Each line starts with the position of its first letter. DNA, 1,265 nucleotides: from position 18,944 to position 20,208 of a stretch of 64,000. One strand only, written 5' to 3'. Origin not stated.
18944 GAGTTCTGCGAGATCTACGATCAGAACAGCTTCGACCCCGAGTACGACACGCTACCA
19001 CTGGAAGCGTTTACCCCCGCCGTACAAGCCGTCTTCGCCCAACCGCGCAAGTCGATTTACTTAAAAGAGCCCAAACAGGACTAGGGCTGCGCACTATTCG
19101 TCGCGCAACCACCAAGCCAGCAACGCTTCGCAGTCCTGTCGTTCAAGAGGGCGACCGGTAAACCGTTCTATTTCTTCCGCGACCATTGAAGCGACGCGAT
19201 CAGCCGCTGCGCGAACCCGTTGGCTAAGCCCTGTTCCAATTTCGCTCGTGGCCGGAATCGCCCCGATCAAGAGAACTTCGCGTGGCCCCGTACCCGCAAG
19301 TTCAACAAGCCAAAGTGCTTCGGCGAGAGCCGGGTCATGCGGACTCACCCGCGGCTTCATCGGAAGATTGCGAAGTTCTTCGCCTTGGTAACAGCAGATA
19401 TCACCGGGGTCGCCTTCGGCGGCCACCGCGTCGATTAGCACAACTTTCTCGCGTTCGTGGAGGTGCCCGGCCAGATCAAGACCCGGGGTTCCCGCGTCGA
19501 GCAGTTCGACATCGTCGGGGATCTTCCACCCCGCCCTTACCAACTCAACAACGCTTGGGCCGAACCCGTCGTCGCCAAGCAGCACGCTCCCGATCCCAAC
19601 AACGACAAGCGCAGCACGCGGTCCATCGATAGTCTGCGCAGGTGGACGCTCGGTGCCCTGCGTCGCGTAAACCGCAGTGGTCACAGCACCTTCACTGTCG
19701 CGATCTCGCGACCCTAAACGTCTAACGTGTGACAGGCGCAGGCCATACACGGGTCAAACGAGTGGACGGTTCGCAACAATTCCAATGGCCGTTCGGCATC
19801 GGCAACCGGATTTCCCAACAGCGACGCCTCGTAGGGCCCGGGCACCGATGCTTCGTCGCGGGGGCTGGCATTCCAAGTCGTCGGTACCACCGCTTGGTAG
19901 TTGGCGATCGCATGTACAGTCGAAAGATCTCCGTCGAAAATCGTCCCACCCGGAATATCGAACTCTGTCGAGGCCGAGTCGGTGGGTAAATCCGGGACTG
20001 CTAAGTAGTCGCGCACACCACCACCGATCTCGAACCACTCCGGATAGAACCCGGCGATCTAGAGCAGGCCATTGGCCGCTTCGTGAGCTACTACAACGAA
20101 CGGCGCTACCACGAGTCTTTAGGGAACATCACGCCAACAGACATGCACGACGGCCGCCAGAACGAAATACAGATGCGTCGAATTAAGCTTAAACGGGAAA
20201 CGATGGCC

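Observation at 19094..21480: Deletion scar: [NiFe]-hydrogenase large-subunit tail fused to IS3-transposase tail, orphan maturation protease, and KorA-like gene lacking N-terminus and KorB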

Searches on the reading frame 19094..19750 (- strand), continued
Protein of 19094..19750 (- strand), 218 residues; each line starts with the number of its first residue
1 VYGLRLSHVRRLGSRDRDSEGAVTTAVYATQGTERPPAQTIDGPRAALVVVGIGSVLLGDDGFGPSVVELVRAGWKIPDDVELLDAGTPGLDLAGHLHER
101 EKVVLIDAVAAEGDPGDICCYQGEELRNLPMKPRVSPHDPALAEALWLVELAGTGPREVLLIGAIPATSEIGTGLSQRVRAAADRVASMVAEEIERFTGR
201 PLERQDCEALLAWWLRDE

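Call 37: find_encoding_contigs(protein=P0121, flank=3000, max_places=4)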
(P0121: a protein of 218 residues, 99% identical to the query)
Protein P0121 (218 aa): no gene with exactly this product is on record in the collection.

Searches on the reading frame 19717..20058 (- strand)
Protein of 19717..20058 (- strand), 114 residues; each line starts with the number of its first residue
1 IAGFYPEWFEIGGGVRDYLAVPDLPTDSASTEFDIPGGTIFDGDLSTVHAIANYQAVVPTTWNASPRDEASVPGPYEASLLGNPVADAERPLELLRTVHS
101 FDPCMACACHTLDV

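Call 6: search_protein_families(library=pfam, proteins=[window:19717-20058:-], max_evalue=0.01)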
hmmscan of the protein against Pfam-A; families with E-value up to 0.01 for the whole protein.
seq(114 aa): 1 family
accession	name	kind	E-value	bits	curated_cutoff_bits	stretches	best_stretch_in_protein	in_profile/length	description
PF00374.24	NiFeSe_Hases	-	2.6e-40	139.3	25.8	2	50-110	448-508/508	Nickel-dependent hydrogenase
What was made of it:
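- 19681..20058 (-): hybC remnant (large subunit of a Hyd-2-type [NiFe]-hydrogenase). It holds orthologue residues 264-315 and 491-565 only, 125 of 565 codons, followed by the native TGA stop at 19683-19681. PF00374 E 2.6e-40 with two matched stretches (call 6).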

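Call 8: search_solved_structures(query=window:19717-20058:-, show_alignments=3)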
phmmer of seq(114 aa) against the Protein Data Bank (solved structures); distinct sequences matched with E-value up to 0.001: 54.
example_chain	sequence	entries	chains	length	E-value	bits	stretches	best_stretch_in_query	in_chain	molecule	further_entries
5xvb_L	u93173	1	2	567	3e-38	134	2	11-114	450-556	[NiFe]-hydrogenase 2 large subunit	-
6g7m_L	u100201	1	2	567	6.3e-37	129.8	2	44-113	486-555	Hydrogenase-2 large chain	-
6syo_LLL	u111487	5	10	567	6.4e-37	129.7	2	44-113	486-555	Hydrogenase-2 large chain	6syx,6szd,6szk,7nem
6en9_L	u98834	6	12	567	6.5e-37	129.7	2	44-113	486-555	Hydrogenase-2 large chain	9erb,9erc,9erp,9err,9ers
6gam_L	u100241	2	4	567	6.5e-37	129.7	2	44-113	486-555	Hydrogenase-2 large chain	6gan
5xvc_L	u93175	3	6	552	9.4e-37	129.2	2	11-110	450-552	[NiFe]-hydrogenase 2 large subunit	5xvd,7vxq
6ehq_L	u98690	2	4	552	1e-35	125.9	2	44-110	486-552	Hydrogenase-2 large chain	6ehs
3myr_B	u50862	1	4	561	1.4e-29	106.1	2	50-110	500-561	Nickel-dependent hydrogenase large subunit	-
4c3o_A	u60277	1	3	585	7.5e-26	94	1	36-110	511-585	HYDROGENASE-1 LARGE SUBUNIT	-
3ayx_A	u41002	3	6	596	2.2e-25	92.5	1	50-110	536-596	Membrane-bound hydrogenase large subunit | Hydrogenase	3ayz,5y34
1e3d_B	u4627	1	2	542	3e-24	88.9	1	49-110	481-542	[NiFe] hydrogenase large subunit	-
1frf_L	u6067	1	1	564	3.2e-24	88.7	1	23-113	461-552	[NI-FE] HYDROGENASE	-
5jrd_L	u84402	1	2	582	5.7e-24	88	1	51-110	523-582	Hydrogenase-1 large chain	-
4ue3_LLL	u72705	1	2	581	5.7e-24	88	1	50-110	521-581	Hydrogenase-1 large chain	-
5lry_L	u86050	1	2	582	5.9e-24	87.9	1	50-110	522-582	Hydrogenase-1 large chain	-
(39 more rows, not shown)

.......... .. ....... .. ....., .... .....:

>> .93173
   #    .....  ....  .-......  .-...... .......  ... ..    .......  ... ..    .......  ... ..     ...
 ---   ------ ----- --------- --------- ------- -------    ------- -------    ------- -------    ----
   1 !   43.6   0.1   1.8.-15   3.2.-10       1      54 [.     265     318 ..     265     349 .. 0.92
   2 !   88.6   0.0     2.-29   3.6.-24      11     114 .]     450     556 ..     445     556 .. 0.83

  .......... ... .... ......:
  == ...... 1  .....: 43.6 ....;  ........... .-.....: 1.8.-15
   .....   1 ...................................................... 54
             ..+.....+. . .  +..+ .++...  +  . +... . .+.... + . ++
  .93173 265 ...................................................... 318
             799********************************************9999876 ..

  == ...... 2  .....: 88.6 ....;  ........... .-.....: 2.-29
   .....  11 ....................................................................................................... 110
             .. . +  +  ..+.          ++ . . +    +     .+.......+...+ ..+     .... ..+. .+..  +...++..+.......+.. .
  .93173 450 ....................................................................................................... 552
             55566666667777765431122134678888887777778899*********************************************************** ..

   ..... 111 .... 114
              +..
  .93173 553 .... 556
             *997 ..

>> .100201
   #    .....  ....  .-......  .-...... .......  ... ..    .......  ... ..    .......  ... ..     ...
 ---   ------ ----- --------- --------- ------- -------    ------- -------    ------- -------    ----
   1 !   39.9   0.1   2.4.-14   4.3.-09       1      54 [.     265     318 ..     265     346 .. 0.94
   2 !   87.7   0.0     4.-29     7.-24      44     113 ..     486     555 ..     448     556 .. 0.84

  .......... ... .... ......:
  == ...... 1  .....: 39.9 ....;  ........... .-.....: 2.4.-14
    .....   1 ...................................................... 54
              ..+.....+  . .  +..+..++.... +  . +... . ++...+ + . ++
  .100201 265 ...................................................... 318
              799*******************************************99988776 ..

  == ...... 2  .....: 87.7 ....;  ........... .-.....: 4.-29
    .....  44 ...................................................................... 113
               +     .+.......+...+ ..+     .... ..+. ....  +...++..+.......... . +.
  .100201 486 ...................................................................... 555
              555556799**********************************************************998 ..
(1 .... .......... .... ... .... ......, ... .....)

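Call 9: search_protein_families(library=ncbifam, proteins=[window:19717-20058:-], max_evalue=0.01)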
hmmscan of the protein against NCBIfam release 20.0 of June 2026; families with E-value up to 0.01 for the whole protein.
seq(114 aa): 4 families
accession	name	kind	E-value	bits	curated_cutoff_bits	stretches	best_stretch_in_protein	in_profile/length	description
NF007778.0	PRK10467.1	equivalog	1.6e-40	139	969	2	50-113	492-555/567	hydrogenase 2 large subunit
NF033181.1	NiFeSe_hydrog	equivalog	8.3e-30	104.1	600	1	49-113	434-498/507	nickel-dependent hydrogenase large subunit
NF007550.0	PRK10170.1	equivalog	7.6e-23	80.7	1101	1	51-112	523-584/597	Ni/Fe-hydrogenase large subunit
NF045518.1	H2_NiFeSe_large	exception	6.5e-20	71.4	780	1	49-113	419-483/485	NiFeSe hydrogenase large subunit HysA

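Call 14: find_homologous_proteins(query=window:19717-20058:-)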
Query seq(114 aa) (114 aa): 674 proteins with E <= 0.001 among 682 candidates; the best 120 are listed.
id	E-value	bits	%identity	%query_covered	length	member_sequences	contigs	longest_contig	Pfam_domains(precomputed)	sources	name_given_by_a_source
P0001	2.6e-61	223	100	88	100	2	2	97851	PF00374.25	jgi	jgi:Ni,Fe-hydrogenase I large subunit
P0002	1.8e-34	136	95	56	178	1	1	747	PF00374.25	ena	-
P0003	8.8e-33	131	76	70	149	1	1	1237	PF00374.25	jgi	jgi:hydrogenase large subunit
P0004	9.3e-33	131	91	56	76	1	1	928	PF00374.25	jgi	jgi:hydrogenase large subunit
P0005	1.6e-31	127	70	71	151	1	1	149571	PF00374.25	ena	-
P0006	1.9e-31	127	66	81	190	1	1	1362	PF00374.25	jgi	jgi:hydrogenase large subunit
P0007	1.9e-31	127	73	70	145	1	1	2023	PF00374.25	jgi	jgi:hydrogenase large subunit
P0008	2.5e-31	126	61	90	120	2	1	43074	PF00374.25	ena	-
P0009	3.0e-31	126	71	70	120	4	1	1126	PF00374.25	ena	-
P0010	3.3e-31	126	63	82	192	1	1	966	PF00374.25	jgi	jgi:hydrogenase large subunit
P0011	4.0e-31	126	71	70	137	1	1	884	PF00374.25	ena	-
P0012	4.5e-31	125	70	70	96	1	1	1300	PF00374.25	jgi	jgi:hydrogenase large subunit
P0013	5.5e-31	125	65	81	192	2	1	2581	PF00374.25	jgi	jgi:hydrogenase large subunit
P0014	7.3e-31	125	70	70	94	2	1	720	PF00374.25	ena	-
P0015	7.4e-31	125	71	70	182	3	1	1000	PF00374.25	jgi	jgi:hydrogenase large subunit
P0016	8.3e-31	125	70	70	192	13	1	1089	PF00374.25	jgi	jgi:hydrogenase large subunit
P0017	8.8e-31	125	84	56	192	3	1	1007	PF00374.25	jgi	jgi:hydrogenase large subunit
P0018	1.1e-30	124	70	70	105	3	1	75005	PF00374.25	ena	-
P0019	1.1e-30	124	87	55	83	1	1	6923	PF00374.25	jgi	-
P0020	1.1e-30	124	73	68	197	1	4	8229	PF00374.25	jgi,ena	jgi:hypothetical protein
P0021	1.3e-30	124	70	70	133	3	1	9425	PF00374.25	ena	-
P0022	1.3e-30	124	70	70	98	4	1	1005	PF00374.25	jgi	-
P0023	1.3e-30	124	70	71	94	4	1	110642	PF00374.25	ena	-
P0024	1.9e-30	124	70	70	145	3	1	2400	PF00374.25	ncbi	-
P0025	2.0e-30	123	86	55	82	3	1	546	PF00374.25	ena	-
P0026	2.3e-30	123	56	93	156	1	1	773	PF00374.25,PF03055.22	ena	-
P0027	2.7e-30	123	87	55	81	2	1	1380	PF00374.25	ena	-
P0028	2.9e-30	123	83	56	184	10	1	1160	PF00374.25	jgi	jgi:hydrogenase large subunit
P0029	3.0e-30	123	87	55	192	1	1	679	PF00374.25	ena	-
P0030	3.0e-30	123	84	56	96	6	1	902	PF00374.25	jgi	jgi:hydrogenase large subunit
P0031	4.0e-30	122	69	70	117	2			PF00374.25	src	-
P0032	4.2e-30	122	69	70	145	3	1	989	PF00374.25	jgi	jgi:hydrogenase large subunit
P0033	4.6e-30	122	70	70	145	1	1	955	PF00374.25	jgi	jgi:hydrogenase large subunit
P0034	5.2e-30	122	69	70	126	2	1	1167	PF00374.25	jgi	jgi:hydrogenase large subunit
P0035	5.2e-30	122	64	81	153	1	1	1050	PF00374.25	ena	-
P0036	6.4e-30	122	83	56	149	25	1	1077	PF00374.25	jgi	jgi:hydrogenase large subunit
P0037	7.0e-30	122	89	54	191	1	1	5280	PF00374.25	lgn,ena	-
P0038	7.1e-30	122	70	70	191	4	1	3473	PF00374.25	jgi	jgi:hydrogenase large subunit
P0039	7.2e-30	122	69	70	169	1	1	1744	PF00374.25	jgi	jgi:hydrogenase large subunit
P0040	7.6e-30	122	70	71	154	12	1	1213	PF00374.25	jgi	jgi:hydrogenase large subunit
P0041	7.7e-30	122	71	70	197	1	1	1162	PF00374.25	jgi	jgi:hydrogenase large subunit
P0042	8.9e-30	121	71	70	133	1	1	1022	PF00374.25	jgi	jgi:hydrogenase large subunit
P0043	9.7e-30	121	70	71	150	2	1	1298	PF00374.25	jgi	-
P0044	1.0e-29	121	90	54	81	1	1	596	PF00374.25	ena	-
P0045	1.1e-29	121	69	70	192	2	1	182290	PF00374.25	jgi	jgi:hydrogenase large subunit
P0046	1.2e-29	121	58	90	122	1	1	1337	PF00374.25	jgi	jgi:hydrogenase large subunit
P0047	1.2e-29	121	70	70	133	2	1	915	PF00374.25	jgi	jgi:hydrogenase large subunit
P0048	1.3e-29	121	69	71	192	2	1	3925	PF00374.25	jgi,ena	-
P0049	1.4e-29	121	68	70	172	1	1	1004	PF00374.25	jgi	jgi:hydrogenase large subunit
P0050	1.7e-29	120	70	70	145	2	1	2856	PF00374.25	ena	-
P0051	2.0e-29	120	69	71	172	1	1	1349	PF00374.25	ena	-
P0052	2.0e-29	120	69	71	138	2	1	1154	PF00374.25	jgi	jgi:hydrogenase large subunit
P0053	2.6e-29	120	83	56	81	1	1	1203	PF00374.25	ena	-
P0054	3.3e-29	119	76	62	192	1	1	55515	PF00374.25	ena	-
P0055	3.8e-29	119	69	71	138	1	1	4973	PF00374.25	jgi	jgi:hydrogenase large subunit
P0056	4.3e-29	119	70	70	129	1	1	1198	PF00374.25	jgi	jgi:hydrogenase large subunit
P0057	4.6e-29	119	81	56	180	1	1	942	PF00374.25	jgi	jgi:hydrogenase large subunit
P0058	4.9e-29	119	83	56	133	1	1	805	PF00374.25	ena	-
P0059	5.0e-29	119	83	56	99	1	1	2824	PF00374.25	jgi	jgi:hydrogenase large subunit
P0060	5.1e-29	119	59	90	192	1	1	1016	PF00374.25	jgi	jgi:hydrogenase large subunit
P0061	5.3e-29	119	83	55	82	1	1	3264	PF00374.25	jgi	jgi:hydrogenase large subunit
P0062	5.6e-29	119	70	70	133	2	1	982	PF00374.25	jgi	-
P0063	7.3e-29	118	70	70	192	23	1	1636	PF00374.25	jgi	jgi:hydrogenase large subunit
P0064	7.7e-29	118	82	54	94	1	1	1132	PF00374.25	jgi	jgi:hydrogenase large subunit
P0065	8.0e-29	118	69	71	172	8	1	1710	PF00374.25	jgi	jgi:hydrogenase large subunit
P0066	1.0e-28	118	81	56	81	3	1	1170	PF00374.25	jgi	-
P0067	1.2e-28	118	84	55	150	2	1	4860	PF00374.25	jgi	jgi:hydrogenase large subunit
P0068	1.3e-28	118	86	55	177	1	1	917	PF00374.25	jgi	jgi:hydrogenase large subunit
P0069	1.6e-28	117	72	71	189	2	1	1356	PF00374.25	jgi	jgi:hydrogenase large subunit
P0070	1.6e-28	117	78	56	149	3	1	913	PF00374.25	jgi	jgi:hydrogenase large subunit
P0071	1.7e-28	117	83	56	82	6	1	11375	PF00374.25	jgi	-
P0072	2.0e-28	117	57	90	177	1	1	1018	PF00374.25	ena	-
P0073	2.1e-28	117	69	70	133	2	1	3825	PF00374.25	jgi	jgi:hydrogenase large subunit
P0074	2.2e-28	117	84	55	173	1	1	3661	PF00374.25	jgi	jgi:hydrogenase large subunit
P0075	2.3e-28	117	79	55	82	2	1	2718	PF00374.25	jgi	jgi:hydrogenase large subunit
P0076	2.3e-28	117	69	71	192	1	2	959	PF00374.25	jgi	-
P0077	2.9e-28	116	67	69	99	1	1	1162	PF00374.25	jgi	jgi:hydrogenase large subunit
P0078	2.9e-28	116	57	91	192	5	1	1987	PF00374.25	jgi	jgi:hydrogenase large subunit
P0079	3.3e-28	116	67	71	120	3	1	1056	PF00374.25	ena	-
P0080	3.4e-28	116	56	90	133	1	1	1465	PF00374.25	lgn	-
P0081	3.5e-28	116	80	56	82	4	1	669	PF00374.25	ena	-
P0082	3.7e-28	116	56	92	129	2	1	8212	PF00374.25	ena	-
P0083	3.8e-28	116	81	55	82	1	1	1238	PF00374.25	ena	-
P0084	4.0e-28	116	56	90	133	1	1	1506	PF00374.25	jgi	jgi:hydrogenase large subunit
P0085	4.1e-28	116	81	55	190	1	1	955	PF00374.25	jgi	jgi:hydrogenase large subunit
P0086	4.1e-28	116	68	70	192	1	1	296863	PF00374.25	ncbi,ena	-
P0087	4.5e-28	116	69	70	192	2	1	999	PF00374.25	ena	-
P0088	4.6e-28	116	80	57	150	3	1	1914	PF00374.25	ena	-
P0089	4.8e-28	116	69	70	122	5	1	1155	PF00374.25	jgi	jgi:hydrogenase large subunit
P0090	5.4e-28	116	68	70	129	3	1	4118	PF00374.25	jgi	jgi:hydrogenase large subunit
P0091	5.4e-28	116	77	57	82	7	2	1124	PF00374.25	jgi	jgi:hydrogenase large subunit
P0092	5.6e-28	116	83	56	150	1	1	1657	PF00374.25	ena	-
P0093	5.7e-28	115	65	70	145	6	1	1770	PF00374.25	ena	-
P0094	6.3e-28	115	56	90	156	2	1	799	PF00374.25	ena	-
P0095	6.4e-28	115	68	71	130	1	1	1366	PF00374.25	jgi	jgi:hydrogenase large subunit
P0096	6.5e-28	115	65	71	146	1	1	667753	PF00374.25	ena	-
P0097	6.8e-28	115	80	57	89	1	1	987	PF00374.25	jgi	-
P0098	6.9e-28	115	69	70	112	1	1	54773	PF00374.25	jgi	jgi:hydrogenase large subunit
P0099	7.8e-28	115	78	56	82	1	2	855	PF00374.25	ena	-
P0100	7.8e-28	115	69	70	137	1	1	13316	PF00374.25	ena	-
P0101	7.9e-28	115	79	55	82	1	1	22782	PF00374.25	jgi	jgi:hydrogenase large subunit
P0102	8.0e-28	115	83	55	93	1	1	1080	PF00374.25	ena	-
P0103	8.7e-28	115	68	71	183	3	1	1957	PF00374.25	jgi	jgi:hydrogenase large subunit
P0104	9.2e-28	115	66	70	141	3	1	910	PF00374.25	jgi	jgi:hydrogenase large subunit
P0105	9.3e-28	115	68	71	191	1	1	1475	PF00374.25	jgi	jgi:hydrogenase large subunit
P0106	1.1e-27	115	77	57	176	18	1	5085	PF00374.25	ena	-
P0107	1.2e-27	114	68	70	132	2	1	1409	PF00374.25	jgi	jgi:hydrogenase large subunit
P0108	1.2e-27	114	81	56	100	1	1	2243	PF00374.25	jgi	jgi:hydrogenase large subunit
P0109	1.2e-27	114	65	70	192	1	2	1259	PF00374.25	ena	-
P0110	1.2e-27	114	68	70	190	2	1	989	PF00374.25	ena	-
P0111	1.3e-27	114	81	56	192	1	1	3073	PF00374.25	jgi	jgi:hydrogenase large subunit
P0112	1.3e-27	114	66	70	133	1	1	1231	PF00374.25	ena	-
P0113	1.5e-27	114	66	70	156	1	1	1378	PF00374.25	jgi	jgi:hydrogenase large subunit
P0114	2.0e-27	114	66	70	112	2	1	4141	PF00374.25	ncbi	ncbi:MAG TPA: nickel-dependent hydrogenase large subunit, partial [Candidatus Acidoferrum sp.]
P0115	2.2e-27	114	65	71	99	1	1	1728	PF00374.25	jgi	jgi:hydrogenase large subunit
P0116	2.2e-27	114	81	55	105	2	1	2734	PF00374.25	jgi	jgi:hydrogenase large subunit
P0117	2.3e-27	114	68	70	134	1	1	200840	PF00374.25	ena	-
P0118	2.3e-27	113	79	55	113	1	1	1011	PF00374.25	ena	-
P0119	2.5e-27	113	83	55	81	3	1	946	PF00374.25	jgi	jgi:hydrogenase large subunit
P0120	2.5e-27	113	78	57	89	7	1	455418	PF00374.25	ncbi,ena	-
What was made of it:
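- Tried and rejected: find_homologous_proteins with the hydrogenase fragment (call 14).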
